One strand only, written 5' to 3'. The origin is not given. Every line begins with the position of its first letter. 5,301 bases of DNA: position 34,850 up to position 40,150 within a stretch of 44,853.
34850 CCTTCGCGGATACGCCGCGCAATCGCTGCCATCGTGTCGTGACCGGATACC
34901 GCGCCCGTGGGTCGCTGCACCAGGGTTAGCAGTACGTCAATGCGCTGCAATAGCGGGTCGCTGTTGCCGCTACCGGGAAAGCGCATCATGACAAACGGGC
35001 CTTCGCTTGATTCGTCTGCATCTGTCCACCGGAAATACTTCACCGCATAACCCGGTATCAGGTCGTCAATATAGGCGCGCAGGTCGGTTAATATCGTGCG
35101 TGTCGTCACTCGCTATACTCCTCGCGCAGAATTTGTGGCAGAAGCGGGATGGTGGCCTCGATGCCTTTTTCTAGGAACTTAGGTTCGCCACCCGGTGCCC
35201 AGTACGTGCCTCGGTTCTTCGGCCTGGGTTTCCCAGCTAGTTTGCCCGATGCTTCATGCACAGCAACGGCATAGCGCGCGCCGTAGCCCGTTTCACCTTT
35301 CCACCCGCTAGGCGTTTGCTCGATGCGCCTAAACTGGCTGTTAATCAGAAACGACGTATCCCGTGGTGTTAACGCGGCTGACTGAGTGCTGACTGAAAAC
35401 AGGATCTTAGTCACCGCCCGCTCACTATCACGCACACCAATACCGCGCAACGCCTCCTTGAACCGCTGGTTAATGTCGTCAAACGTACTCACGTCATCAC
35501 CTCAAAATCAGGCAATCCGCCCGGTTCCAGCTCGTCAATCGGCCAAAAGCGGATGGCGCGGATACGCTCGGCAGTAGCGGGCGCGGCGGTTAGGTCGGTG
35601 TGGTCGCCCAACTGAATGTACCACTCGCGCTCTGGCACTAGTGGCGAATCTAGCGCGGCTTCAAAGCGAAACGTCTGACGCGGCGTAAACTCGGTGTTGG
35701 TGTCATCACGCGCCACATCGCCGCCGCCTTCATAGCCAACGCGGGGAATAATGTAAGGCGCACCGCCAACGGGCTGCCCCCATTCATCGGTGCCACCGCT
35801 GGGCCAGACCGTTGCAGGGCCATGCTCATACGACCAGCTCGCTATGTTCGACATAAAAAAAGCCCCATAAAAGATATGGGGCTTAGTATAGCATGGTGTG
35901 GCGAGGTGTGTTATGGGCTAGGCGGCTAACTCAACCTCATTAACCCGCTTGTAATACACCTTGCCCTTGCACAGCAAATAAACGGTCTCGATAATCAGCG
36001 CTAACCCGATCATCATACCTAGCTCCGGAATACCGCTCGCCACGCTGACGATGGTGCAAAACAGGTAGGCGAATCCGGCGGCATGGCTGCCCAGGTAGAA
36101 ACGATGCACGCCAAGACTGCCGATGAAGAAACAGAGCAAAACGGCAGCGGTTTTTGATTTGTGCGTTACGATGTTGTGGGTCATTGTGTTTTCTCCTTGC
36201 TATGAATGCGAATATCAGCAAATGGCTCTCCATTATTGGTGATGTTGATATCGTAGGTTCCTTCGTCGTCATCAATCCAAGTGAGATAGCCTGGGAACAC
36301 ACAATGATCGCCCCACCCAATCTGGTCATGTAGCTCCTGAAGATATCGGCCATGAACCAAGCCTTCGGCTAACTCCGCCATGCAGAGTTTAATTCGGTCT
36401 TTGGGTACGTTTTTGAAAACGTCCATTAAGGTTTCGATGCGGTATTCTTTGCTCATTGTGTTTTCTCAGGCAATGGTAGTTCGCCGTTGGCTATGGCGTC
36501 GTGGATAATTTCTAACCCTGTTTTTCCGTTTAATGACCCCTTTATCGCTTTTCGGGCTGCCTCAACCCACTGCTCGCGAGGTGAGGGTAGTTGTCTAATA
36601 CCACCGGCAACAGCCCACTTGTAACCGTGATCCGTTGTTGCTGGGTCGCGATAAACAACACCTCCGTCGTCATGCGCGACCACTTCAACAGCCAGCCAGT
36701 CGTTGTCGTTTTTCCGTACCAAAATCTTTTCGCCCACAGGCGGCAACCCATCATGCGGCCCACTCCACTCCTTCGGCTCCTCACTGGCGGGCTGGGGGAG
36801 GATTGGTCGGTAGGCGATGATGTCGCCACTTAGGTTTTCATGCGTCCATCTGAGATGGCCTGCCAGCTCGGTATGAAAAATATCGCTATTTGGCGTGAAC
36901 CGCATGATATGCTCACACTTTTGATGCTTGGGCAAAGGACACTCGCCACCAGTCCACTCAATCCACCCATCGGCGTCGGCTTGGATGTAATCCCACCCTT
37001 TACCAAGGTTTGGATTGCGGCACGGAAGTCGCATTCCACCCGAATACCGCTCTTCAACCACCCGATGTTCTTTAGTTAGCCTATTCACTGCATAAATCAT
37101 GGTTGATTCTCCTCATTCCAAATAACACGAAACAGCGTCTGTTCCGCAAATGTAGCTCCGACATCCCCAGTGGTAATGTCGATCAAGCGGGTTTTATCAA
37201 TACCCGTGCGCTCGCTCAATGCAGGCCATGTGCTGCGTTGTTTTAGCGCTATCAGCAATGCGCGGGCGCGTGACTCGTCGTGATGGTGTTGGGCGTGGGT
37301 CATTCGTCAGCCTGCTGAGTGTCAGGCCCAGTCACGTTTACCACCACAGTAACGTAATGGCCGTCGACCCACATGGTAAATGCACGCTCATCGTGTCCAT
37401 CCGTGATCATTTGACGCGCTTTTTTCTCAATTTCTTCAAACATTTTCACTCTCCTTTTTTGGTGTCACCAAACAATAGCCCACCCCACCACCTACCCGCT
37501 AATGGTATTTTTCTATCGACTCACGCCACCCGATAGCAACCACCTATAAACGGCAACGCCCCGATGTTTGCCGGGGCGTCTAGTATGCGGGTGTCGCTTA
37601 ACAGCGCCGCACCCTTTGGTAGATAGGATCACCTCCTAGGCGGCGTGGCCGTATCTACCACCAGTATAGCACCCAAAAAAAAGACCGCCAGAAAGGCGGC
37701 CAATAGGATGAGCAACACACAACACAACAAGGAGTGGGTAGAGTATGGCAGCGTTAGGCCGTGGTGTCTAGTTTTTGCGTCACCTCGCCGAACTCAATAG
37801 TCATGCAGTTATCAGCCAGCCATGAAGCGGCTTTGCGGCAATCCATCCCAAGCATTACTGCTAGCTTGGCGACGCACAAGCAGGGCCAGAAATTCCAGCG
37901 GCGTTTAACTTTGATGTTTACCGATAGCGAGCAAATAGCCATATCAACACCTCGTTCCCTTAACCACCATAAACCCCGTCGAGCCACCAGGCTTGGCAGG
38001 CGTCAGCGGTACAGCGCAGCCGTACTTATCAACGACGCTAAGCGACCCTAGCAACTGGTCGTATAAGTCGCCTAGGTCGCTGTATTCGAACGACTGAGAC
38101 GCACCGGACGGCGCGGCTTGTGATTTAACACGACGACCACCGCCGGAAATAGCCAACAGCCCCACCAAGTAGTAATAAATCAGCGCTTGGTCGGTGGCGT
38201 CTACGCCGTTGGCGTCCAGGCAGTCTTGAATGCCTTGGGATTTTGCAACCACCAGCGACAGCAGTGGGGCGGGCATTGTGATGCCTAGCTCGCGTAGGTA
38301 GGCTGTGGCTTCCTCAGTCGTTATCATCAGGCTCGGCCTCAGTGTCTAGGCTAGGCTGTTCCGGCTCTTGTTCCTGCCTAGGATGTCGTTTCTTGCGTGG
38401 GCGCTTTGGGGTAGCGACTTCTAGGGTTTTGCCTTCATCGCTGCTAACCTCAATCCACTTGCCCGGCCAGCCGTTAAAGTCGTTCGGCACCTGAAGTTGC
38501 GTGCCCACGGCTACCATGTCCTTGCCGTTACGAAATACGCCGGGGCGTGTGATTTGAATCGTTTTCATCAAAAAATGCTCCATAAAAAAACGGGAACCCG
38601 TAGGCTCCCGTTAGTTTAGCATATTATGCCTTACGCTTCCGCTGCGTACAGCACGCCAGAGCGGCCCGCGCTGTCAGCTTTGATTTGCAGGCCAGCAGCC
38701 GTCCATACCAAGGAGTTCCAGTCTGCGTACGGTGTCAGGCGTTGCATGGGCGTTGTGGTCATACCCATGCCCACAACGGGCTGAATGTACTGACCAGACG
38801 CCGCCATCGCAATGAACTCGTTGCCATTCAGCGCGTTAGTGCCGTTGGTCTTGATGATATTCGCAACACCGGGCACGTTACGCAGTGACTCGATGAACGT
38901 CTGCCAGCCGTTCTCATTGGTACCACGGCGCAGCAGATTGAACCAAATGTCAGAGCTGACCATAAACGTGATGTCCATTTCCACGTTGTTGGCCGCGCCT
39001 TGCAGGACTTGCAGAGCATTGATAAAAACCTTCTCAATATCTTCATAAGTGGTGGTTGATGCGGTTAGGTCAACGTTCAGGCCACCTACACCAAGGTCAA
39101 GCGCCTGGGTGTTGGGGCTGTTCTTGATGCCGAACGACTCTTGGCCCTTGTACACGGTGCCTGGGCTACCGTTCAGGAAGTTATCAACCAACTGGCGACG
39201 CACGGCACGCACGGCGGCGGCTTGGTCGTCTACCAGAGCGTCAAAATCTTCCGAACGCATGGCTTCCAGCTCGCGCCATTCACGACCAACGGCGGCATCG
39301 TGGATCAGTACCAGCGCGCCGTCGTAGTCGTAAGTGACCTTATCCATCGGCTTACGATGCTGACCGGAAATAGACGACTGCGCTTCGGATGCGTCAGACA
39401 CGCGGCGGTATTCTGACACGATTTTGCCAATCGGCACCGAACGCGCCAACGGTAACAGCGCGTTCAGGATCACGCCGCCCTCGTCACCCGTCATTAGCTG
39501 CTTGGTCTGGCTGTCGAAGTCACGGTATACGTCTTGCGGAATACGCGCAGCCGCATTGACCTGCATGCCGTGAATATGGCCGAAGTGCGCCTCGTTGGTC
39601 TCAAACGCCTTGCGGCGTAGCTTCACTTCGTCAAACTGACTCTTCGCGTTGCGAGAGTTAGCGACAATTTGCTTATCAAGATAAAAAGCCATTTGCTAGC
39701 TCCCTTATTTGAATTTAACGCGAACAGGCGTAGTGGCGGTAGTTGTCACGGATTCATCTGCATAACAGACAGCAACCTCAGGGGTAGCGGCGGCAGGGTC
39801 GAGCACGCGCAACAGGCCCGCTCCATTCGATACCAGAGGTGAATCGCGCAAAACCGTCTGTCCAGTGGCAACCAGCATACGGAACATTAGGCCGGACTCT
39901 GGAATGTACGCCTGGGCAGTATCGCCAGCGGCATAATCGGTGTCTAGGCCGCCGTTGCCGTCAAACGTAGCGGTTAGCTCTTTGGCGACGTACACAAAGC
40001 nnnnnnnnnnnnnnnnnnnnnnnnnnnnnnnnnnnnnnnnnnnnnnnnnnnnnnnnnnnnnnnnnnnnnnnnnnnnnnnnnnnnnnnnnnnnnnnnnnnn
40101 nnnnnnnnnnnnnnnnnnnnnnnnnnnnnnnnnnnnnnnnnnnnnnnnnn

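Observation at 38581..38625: Fixed cassette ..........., hairpin, T6-7, ATG present three times in front of structural genes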

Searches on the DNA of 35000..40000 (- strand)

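Call 15: search_dna_similar(query=window:35000-40000:-, collection=phages, mode=near, max_rows=30)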
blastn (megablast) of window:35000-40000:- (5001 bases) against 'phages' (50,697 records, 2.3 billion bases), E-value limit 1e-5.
No match.

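Call 66: search_rna_families(source=window, start=37280, end=37780, threshold=evalue, max_evalue=1)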
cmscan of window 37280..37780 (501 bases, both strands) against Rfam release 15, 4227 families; matches with E-value up to 1: 2.
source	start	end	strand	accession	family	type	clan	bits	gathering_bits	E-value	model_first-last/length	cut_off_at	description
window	37537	37623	-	RF02621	BSnc120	Gene; sRNA;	-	18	114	0.31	1-88/88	no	Brucella sRNA 120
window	37676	37755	-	RF02631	Hrs13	Gene; sRNA;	-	14.9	52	0.52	1-82/82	no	Hfq-regulated sRNA 13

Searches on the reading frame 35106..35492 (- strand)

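Call 41: search_protein_families(library=phrogs, proteins=[window:35106-35492:-], max_evalue=0.001)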
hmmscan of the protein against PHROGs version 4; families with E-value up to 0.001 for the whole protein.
window:35106-35492:- (128 aa): 1 family
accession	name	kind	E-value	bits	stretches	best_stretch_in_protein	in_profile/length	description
phrog_5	-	connector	2.6e-10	41.5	1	4-126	98-205/239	tail completion or Neck1 protein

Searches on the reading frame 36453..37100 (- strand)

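Call 41: search_protein_families(library=phrogs, proteins=[window:36453-37100:-], max_evalue=0.001)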
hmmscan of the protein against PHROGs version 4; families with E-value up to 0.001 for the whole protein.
window:36453-37100:- (215 aa): 5 families
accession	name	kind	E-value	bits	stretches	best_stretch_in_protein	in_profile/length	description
phrog_9174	-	unknown function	8.1e-16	59.7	1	39-158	11-131/157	-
phrog_26870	-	unknown function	8.2e-12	46.6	1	40-103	105-167/236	-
phrog_3483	-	unknown function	5.5e-08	34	1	96-185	56-148/183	-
phrog_16943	-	unknown function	2.4e-07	31.8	1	38-98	104-160/166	-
phrog_7798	-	unknown function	0.00019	22.5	1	92-209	77-215/221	-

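Call 74: search_protein_families(library=pfam, proteins=[window:36453-37100:-], max_evalue=0.01)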
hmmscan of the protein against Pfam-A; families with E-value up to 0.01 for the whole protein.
window:36453-37100:- (215 aa): 0 families

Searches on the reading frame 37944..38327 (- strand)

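Call 17: search_protein_families(library=phrogs, proteins=[window:37944-38327:-], max_evalue=0.001)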
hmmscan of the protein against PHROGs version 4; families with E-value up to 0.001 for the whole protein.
window:37944-38327:- (127 aa): 1 family
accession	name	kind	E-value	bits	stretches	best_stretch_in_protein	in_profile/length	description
phrog_786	-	unknown function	3.5e-33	115.5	1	1-127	3-127/128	-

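Call 74: search_protein_families(library=pfam, proteins=[window:37944-38327:-], max_evalue=0.01)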
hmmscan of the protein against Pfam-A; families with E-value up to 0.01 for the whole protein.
window:37944-38327:- (127 aa): 1 family
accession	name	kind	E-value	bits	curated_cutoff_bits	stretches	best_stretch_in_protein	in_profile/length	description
PF24085.1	DUF7370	-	6.4e-33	114.2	27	1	1-124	1-123/124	Family of unknown function (DUF7370)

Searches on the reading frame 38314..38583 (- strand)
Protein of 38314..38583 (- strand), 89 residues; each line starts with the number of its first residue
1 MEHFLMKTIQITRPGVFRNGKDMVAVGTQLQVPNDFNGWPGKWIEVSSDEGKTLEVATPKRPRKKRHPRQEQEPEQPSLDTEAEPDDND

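Call 17: search_protein_families(library=phrogs, proteins=[window:38314-38583:-], max_evalue=0.001)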
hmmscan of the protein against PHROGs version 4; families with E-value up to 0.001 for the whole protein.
window:38314-38583:- (89 aa): 2 families
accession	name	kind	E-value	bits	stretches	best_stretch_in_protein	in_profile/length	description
phrog_2288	-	unknown function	0.00019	22.6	1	6-72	1-70/79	-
phrog_26087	-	unknown function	0.00078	20.6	1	8-53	4-49/107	-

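Call 74: search_protein_families(library=pfam, proteins=[window:38314-38568:-], max_evalue=0.01)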
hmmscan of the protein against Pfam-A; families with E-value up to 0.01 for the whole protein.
window:38314-38568:- (84 aa): 0 families
